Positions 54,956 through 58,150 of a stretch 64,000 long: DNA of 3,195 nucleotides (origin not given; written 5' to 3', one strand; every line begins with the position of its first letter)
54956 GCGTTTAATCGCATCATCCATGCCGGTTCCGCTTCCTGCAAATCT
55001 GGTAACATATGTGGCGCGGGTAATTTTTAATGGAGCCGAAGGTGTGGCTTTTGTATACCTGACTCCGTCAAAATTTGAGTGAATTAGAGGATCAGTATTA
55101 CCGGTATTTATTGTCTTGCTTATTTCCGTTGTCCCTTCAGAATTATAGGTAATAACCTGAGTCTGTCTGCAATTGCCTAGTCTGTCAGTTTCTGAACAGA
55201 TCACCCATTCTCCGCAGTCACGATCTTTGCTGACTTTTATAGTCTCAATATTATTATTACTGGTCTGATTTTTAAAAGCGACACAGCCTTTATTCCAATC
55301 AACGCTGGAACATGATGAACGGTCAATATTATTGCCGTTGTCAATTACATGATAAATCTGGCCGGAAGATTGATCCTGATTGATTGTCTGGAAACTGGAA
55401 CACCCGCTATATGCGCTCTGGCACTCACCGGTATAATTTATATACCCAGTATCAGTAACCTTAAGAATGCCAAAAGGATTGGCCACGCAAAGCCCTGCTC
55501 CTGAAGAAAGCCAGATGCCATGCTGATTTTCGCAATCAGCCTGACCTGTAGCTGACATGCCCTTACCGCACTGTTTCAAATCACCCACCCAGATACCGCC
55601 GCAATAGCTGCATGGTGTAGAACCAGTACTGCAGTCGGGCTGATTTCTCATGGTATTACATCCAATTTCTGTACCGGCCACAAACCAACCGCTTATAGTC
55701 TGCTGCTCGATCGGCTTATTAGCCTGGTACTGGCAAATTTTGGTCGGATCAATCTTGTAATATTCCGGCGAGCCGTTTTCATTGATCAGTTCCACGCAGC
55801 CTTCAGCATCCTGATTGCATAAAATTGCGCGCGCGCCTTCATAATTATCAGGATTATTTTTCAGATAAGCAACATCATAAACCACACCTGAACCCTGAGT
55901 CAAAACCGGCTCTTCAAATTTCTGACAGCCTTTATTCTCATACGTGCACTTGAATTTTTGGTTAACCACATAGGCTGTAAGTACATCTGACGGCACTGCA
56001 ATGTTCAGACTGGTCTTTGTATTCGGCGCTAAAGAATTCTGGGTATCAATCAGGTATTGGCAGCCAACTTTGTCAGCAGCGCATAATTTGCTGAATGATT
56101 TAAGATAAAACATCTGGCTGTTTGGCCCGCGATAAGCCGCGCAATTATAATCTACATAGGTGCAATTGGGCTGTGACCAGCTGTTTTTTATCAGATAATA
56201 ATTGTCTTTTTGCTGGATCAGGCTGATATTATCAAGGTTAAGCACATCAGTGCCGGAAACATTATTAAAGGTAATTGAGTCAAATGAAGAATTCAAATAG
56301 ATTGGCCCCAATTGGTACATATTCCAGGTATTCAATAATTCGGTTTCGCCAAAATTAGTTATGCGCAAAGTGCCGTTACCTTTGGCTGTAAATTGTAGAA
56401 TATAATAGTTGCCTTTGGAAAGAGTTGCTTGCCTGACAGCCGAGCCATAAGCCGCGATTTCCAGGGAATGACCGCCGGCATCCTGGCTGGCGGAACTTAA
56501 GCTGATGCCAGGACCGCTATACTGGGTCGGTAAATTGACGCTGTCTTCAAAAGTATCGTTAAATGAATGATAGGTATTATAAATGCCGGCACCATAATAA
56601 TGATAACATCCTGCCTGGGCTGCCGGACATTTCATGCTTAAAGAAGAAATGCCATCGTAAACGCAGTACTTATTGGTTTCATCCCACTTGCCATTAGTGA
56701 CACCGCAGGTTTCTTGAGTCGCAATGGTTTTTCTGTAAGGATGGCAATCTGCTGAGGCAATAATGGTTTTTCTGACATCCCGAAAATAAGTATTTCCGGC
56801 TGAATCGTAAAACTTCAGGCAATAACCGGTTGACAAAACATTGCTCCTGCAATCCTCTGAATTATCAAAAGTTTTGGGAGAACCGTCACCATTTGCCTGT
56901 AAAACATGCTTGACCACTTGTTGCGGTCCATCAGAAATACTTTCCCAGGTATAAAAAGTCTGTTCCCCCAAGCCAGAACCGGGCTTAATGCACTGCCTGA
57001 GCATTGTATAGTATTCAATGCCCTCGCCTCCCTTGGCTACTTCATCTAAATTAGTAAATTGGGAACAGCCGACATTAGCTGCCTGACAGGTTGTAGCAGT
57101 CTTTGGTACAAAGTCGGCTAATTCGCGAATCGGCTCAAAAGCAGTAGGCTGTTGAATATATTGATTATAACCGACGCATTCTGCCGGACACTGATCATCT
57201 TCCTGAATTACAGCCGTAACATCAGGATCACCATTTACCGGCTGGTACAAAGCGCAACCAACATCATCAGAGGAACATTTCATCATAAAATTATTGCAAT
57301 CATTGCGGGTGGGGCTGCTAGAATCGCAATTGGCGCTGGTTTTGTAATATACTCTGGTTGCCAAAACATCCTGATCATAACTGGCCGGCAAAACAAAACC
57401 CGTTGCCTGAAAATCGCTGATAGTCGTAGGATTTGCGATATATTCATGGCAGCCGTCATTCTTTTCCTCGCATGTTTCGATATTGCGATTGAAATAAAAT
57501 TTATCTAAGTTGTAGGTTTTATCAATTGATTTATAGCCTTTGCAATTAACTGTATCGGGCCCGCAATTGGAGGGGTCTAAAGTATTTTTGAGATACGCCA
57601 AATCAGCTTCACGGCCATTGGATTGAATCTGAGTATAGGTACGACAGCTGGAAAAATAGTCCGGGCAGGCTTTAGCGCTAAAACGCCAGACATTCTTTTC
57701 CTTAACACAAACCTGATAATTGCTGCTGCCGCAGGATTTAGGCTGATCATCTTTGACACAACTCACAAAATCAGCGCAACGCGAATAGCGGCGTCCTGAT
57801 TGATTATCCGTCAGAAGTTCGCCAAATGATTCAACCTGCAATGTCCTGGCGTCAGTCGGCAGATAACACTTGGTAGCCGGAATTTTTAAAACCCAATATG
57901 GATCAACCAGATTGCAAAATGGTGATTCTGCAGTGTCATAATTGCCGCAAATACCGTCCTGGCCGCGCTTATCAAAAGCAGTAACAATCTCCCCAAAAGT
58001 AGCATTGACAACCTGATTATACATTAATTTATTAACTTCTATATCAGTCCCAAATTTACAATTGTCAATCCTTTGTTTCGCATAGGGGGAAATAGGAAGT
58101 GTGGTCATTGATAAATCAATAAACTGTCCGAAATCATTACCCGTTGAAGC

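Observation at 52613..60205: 2530-aa Cys-rich secreted protein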

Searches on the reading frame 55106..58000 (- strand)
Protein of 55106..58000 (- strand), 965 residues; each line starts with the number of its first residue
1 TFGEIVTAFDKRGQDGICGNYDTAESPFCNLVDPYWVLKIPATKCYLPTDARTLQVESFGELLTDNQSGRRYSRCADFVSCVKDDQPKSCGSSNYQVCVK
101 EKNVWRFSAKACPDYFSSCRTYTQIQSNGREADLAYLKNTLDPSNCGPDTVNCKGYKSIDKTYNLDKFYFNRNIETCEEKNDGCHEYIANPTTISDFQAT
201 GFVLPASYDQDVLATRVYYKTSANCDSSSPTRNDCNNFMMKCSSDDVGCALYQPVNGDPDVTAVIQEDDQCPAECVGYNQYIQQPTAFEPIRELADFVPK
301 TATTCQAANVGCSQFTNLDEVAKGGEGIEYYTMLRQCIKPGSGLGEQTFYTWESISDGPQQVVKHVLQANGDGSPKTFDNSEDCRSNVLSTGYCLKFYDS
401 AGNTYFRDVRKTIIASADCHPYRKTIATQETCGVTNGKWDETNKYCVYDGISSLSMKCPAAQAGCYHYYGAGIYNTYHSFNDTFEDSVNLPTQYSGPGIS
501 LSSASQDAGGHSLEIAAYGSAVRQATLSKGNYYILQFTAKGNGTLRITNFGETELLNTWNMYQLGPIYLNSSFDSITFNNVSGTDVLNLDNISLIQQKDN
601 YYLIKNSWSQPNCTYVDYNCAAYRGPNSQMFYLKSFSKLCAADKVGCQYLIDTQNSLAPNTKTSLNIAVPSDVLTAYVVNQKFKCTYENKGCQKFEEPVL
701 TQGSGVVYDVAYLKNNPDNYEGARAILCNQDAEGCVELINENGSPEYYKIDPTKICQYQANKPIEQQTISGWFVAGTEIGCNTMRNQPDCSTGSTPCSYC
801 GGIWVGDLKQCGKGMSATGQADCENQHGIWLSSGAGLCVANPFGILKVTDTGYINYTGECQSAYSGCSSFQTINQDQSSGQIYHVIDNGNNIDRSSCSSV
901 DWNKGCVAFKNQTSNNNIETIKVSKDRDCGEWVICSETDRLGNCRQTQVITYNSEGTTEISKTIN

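Call 62: predict_structure(alignment_id=A6)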
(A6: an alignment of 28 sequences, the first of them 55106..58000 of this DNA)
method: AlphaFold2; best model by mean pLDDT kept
length: 965 residues; sequences in the alignment: 28
mean_pLDDT: 69.9   pTM: 0.40
mean pLDDT of the five models: 69.9, 57.7, 56.0, 53.2, 53.2
residues with pLDDT >= 90: 93; 70-90: 480; 50-70: 182; < 50: 210
segments of 3 or more residues with pLDDT < 50: 1-9, 29-92, 145-177, 181-184, 197-211, 218-241, 649-656, 658-676, 689-692, 696-698, 700-702, 704-709, 714-721
pLDDT, mean of each block of 10 residues (from residue 1): 43 52 49 34 33 31 30 31 38 58 77 84 81 85 50 41 40 45 50 50 44 50 41 44 60 73 80 76 84 82 89 92 89 87 83 65 86 80 67 80 84 88 88 83 90 89 90 75 81 87 82 92 88 89 87 86 81 89 86 86 86 69 78 81 57 45 42 46 50 49 48 47 59 69 73 86 83 87 72 64 83 84 80 78 79 79 85 62 83 84 82 77 75 74 75 62 75
secondary structure, 60 per line:
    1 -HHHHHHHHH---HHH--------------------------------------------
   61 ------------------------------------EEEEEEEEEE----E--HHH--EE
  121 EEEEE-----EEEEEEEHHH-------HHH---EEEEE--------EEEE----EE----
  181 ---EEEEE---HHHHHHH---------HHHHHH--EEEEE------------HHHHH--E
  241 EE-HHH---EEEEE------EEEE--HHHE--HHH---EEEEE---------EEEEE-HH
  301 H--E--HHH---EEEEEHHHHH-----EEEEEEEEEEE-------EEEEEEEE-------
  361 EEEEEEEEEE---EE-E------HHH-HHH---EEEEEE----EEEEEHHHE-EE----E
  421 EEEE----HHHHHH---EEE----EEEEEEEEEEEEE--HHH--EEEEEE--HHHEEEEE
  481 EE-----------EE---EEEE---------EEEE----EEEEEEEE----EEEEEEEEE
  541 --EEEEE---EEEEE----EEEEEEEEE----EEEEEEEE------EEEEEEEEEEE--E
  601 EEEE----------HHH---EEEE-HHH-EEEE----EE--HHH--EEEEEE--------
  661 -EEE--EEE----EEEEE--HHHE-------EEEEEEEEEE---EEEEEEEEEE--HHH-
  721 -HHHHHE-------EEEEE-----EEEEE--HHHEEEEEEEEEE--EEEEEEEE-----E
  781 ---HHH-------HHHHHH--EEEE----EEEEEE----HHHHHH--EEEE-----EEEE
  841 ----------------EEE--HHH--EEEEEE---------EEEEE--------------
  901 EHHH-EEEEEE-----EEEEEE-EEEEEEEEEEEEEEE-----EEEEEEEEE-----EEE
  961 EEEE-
elements in order (helices of 4 or more, strands of 3 or more residues): H2-10 E97-106 E119-125 E131-137 E154-158 E167-170 E184-188 H192-198 H208-213 E216-220 H233-237 E240-242 E250-254 E261-264 E279-283 E293-297 E313-317 H318-322 E328-338 E346-353 E361-370 E394-399 E404-408 E420-424 H429-434 E438-440 E445-457 E465-470 E476-482 E499-502 E512-515 E520-527 E532-540 E543-547 E551-555 E560-568 E573-580 E587-597 E600-604 E621-624 E630-633 E647-652 E662-664 E667-669 E674-678 E692-701 E705-714 H722-726 E735-739 E745-749 E755-764 E767-774 H794-799 E802-805 E810-815 H820-825 E828-831 E837-840 E857-859 E867-872 E882-886 E906-911 E917-922 E924-938 E944-952 E958-964

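Call 65: fold_search(model_id=the predicted structure, library=pdb)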
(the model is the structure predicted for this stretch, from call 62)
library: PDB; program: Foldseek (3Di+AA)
matches with E <= 10: 1217; with E <= 0.001: 99
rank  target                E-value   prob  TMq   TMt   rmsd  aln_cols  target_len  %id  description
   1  8ic1_A                6.6e-06  1.00  0.11  0.20  18.9       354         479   10  endo-alpha-D-arabinanase EndoMA1 D51N mutant from Microbacterium arabinogalactanolyticum in complex with arabinooligos (released 2023-08-16)
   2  6sms                  9.9e-06  1.00  0.11  0.14  37.7       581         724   10  Vegetative Insecticidal Protein 1 (Vip1Ac1) from Bacillus thuringiensis (released 2021-02-10)
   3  6yrf_A                1.9e-05  1.00  0.12  0.15  25.9       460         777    9  Vip3Bc1 tetramer (released 2021-03-17)
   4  7ear                  2.4e-05  0.98  0.09  0.13  23.4       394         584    9  A positively charged mutant Cry3Aa endotoxin (released 2021-04-28)
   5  1dlc                  2.6e-05  0.99  0.09  0.15  26.9       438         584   10  CRYSTAL STRUCTURE OF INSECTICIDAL DELTA-ENDOTOXIN FROM BACILLUS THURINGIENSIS AT 2.5 ANGSTROMS RESOLUTION (released 1994-09-30)
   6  8hhv_A                3.0e-05  1.00  0.11  0.20  18.9       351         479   10  endo-alpha-D-arabinanase EndoMA1 from Microbacterium arabinogalactanolyticum (released 2023-08-16)
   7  6tfj_B                3.2e-05  1.00  0.12  0.15  27.2       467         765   11  Vip3Aa protoxin structure (released 2020-08-12)
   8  3p6b_A                3.7e-05  1.00  0.11  0.49   9.7       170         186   14  The crystal structure of CelK CBM4 from Clostridium thermocellum (released 2011-08-24)
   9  1w9f_B                3.9e-05  1.00  0.10  0.58   4.2       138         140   19  CBM29-2 mutant R112A: Probing the Mechanism of Ligand Recognition by Family 29 Carbohydrate Binding Modules (released 2005-03-22)
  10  4d8m                  5.3e-05  0.99  0.09  0.14  23.4       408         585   10  Crystal structure of Bacillus thuringiensis Cry5B nematocidal toxin (released 2012-12-19)
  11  5zi1_A                5.9e-05  0.97  0.10  0.15  25.9       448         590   10  Crystal structure of Bacillus thuringiensis insecticidal crystal protein Cry7Ca1 (wild type) (released 2018-12-26)
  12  1w9f_A                6.2e-05  1.00  0.11  0.60   3.9       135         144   18  CBM29-2 mutant R112A: Probing the Mechanism of Ligand Recognition by Family 29 Carbohydrate Binding Modules (released 2005-03-22)
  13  1w8t_A                6.2e-05  1.00  0.11  0.60   4.0       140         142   19  CBM29-2 mutant K74A complexed with cellulohexaose: Probing the Mechanism of Ligand Recognition by Family 29 Carbohydra (released 2005-03-22)
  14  2zxq                  6.9e-05  0.89  0.09  0.08  28.9       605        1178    8  Crystal structure of endo-alpha-N-acetylgalactosaminidase from Bifidobacterium longum (EngBF) (released 2009-06-16)
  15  9efg_A                7.6e-05  0.99  0.12  0.16  28.5       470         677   11  VIP3Cb1 Toxin structure (released 2025-06-18)
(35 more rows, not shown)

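Call 81: fold_search(model_id=the predicted structure, library=viral)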
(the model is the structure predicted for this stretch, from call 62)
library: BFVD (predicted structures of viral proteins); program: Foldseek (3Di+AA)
matches with E <= 10: 892; with E <= 0.001: 82
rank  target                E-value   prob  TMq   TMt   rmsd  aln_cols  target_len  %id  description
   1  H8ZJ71                3.9e-07  0.99  0.12  0.14  48.0       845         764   11  (no name in the UniProt tables at hand)
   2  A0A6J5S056            1.0e-06  0.99  0.11  0.10  32.9       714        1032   13  Peptidase S74 domain-containing protein [uncultured Caudovirales phage]
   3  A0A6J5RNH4            3.3e-06  1.00  0.13  0.22  21.0       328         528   11  Carbohydrate-binding, CenC-like [uncultured Caudovirales phage]
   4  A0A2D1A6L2            6.1e-06  0.96  0.11  0.09  70.7       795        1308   10  Minor tail protein [Rhodococcus phage Trina]
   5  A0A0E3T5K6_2          1.1e-05  0.99  0.11  0.11  26.3       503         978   12  Tail fiber [Bacillus phage Stills]
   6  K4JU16                1.2e-05  0.75  0.12  0.08  54.1      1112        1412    9  (no name in the UniProt tables at hand)
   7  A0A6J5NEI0            1.4e-05  0.54  0.08  0.08  31.1       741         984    9  Uncharacterized protein [uncultured Caudovirales phage]
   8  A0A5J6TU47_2          1.5e-05  1.00  0.11  0.08  39.1       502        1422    9  (no name in the UniProt tables at hand)
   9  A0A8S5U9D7            1.7e-05  0.33  0.07  0.08  44.9      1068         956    9  Uncharacterized protein [Siphoviridae sp. ct7aK2]
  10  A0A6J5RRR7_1          1.9e-05  0.98  0.12  0.11  41.9       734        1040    8  Peptidase S74 domain-containing protein [uncultured Caudovirales phage]
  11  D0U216                2.0e-05  0.97  0.12  0.21  31.4       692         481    9  Uncharacterized protein [Clavibacter phage CMP1]
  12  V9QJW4                2.0e-05  0.35  0.06  0.08  45.9       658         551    9  (no name in the UniProt tables at hand)
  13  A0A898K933            2.1e-05  0.89  0.11  0.14  44.5       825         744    8  (no name in the UniProt tables at hand)
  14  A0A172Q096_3          2.4e-05  1.00  0.11  0.08  47.1       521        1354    9  F5/8 type C domain-containing protein [Acinetobacter phage vB_AbaM_ME3]
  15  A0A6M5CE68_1          3.1e-05  0.80  0.08  0.08  37.3       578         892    9  (no name in the UniProt tables at hand)
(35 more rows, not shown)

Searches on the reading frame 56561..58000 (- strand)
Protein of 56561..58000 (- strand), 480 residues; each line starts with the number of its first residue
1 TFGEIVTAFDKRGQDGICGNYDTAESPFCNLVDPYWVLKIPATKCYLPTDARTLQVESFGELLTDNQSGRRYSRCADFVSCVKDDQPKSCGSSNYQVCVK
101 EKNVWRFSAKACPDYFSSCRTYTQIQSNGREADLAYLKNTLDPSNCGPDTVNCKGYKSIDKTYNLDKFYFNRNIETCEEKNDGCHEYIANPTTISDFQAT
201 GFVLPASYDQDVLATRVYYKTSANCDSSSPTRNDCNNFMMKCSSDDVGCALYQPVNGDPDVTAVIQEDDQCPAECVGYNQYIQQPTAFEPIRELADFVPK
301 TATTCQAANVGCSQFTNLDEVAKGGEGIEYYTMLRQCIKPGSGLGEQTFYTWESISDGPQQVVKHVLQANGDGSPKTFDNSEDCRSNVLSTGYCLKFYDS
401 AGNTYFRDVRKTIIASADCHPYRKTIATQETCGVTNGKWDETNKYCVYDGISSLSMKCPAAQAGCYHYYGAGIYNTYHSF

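Call 32: find_homologous_proteins(query=A3, max_evalue=1e-10)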
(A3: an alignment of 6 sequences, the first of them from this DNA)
Query A3 (6 sequences) (480 aa, profile of the alignment): 6 proteins with E <= 1e-10 among 5010 candidates.
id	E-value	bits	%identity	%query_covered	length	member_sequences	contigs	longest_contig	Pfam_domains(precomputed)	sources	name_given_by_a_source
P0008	7.4e-130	452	35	92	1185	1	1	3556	-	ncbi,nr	ncbi:MAG: hypothetical protein Q8O93_02510, partial [bacterium]|nr:hypothetical protein [bacterium]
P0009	4.1e-115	404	29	98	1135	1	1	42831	PF02018.24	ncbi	ncbi:hypothetical protein COU01_02560, partial [Candidatus Falkowbacteria bacterium CG10_big_fil_rev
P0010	1.8e-82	296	36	58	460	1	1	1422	-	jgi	-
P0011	1.5e-80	290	34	95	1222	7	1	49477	-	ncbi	-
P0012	2.0e-63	233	39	41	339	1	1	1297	-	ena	-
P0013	8.3e-30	122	33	40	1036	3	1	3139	-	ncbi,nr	ncbi:MAG: hypothetical protein PHS34_09380, partial [Candidatus Omnitrophica bacterium]|nr:hypotheti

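Call 34: search_protein_families(library=pfam, proteins=[P0009], max_evalue=0.05)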
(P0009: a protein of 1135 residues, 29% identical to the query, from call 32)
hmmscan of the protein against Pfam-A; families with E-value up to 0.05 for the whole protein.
P0009 (1135 aa): 1 family
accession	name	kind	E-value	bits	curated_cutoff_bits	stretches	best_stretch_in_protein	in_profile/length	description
PF02018.23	CBM_4_9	-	9.1e-06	26.5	25.9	1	668-738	4-73/136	Carbohydrate binding domain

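Call 41: search_protein_representatives(alignment_id=A3)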
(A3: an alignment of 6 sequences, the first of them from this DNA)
Query: 6 sequences, 488 profile positions. Proteins with E-value up to 0.001 (for the whole library): 1251; up to 1e-10: 1218; up to 1e-30: 1131. The best 150 are listed.
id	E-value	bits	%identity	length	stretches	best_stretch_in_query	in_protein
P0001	7.8e-222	754.1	-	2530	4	1-488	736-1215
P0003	4.2e-220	748.3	-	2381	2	1-488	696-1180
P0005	3.6e-181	620.0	-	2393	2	1-488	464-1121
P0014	3.4e-154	531.0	-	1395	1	1-488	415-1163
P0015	1.2e-152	525.9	-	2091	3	1-487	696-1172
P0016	1.1e-145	502.9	-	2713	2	1-486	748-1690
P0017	4.1e-144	497.7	-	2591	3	1-486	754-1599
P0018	4.9e-142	490.9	-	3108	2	1-488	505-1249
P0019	5.3e-142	490.8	-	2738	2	1-487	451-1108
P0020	1.0e-141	489.8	-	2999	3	10-487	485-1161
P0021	1.2e-141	489.6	-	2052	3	1-486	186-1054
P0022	1.4e-141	489.3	-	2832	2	2-488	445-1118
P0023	1.9e-141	489.0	-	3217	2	1-487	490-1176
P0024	3.9e-140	484.6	-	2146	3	1-488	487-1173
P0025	7.5e-140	483.7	-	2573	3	23-488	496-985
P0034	1.1e-136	473.3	-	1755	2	1-487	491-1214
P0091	3.1e-127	442.0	-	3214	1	1-488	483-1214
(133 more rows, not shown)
